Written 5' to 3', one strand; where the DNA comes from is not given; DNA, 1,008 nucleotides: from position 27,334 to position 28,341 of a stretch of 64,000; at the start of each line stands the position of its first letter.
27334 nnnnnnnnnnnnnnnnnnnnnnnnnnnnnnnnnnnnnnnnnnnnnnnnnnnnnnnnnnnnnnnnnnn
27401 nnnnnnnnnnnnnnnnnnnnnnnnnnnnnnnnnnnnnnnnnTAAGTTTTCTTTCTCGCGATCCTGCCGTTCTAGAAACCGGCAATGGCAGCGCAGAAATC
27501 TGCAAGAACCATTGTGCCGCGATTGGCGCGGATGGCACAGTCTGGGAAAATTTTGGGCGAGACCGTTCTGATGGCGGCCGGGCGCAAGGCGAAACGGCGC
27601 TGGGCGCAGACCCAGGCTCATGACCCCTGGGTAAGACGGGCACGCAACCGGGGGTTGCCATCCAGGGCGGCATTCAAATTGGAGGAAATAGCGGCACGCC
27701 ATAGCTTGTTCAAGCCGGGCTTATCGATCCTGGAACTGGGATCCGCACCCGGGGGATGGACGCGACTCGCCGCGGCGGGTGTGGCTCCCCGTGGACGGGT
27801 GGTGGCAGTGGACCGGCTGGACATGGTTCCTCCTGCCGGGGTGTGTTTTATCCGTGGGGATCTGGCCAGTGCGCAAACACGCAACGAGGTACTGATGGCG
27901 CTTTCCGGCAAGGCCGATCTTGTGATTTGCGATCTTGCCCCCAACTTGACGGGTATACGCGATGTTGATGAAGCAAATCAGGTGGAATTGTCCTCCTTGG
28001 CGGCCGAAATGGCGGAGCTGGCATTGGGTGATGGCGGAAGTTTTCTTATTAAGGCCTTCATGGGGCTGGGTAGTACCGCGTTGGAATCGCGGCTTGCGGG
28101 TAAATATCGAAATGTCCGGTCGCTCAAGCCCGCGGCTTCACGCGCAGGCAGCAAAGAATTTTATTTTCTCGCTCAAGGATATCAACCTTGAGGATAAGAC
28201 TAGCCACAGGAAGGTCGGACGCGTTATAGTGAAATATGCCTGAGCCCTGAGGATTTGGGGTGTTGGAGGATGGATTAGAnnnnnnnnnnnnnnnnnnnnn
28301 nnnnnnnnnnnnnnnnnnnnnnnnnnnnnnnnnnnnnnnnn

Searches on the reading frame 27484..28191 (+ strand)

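Call 18: search_protein_families(library=ncbifam, proteins=[window:27484-28191:+], max_evalue=0.00001)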
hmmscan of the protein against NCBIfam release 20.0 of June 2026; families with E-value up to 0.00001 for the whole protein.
window:27484-28191:+ (235 aa): 2 families
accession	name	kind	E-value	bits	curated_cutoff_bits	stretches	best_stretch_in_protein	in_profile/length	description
TIGR00438.1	rrmJ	equivalog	4.2e-46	156.8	300.15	1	47-233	1-188/188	23S rRNA (uridine(2552)-2'-O)-methyltransferase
NF008390.0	PRK11188.1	equivalog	1.2e-45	155.7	269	1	37-234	10-208/209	23S rRNA (uridine(2552)-2'-O)-methyltransferase RlmE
